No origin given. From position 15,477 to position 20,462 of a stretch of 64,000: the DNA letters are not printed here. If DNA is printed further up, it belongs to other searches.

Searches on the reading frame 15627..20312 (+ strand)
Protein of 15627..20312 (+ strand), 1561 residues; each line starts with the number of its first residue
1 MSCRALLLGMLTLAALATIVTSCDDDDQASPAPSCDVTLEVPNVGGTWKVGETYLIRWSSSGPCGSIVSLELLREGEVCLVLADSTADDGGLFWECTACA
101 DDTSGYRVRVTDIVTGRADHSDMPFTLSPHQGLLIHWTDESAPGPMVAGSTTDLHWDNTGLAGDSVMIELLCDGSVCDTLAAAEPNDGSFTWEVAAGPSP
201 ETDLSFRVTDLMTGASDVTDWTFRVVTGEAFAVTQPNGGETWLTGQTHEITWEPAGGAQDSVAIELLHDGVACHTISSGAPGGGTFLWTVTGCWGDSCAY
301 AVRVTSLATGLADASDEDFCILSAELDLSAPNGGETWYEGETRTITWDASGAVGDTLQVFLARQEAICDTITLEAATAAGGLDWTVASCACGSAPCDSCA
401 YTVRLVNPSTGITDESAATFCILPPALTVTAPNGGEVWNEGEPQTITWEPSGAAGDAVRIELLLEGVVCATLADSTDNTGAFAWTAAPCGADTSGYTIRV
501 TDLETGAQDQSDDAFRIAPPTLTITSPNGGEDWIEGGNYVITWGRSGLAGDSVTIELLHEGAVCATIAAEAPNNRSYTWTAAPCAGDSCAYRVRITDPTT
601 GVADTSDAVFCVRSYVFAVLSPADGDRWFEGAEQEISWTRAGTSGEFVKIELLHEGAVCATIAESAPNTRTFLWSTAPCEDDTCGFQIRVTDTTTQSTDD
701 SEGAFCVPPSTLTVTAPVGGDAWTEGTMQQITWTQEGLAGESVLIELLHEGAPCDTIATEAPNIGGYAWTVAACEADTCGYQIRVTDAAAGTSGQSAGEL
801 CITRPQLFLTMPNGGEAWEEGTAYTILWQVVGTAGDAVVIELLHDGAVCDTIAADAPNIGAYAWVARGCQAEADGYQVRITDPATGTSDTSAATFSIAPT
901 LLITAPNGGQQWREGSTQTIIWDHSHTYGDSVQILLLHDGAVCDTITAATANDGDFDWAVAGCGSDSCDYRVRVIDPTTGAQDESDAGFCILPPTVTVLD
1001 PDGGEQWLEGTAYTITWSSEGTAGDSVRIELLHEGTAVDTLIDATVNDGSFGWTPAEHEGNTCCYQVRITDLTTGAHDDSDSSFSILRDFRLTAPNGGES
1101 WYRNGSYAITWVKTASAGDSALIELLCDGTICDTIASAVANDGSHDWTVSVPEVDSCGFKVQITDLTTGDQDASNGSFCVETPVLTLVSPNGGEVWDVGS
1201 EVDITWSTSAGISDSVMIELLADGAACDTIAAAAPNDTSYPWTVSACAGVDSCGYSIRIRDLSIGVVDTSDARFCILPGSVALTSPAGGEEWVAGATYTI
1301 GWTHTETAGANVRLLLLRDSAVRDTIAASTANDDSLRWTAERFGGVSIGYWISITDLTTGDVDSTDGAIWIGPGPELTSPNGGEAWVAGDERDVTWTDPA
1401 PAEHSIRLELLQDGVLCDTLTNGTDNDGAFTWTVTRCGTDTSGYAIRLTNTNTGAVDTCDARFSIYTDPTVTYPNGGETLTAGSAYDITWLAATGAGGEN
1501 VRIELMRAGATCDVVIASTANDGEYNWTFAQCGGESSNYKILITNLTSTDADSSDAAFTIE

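Call 46: search_protein_families(library=pfam, proteins=[window:15627-20312:+], max_evalue=0.0001)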
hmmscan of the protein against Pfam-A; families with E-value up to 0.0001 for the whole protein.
window:15627-20312:+ (1561 aa): 3 families
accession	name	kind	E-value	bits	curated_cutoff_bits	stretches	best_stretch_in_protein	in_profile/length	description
PF10342.15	Kre9_KNH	-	3.5e-104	342.2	24.6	8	1001-1073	2-79/94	Kre9/KNH-like N-terminal Ig-like domain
PF17957.7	Big_7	-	1.4e-18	67.7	24.1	0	425-500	1-70/70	Bacterial Ig domain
PF14610.12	Psg1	-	3.5e-13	50.2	30.1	0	1449-1538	3-106/186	Ykl077w/Psg1 (Pma1 Stabilization in Golgi)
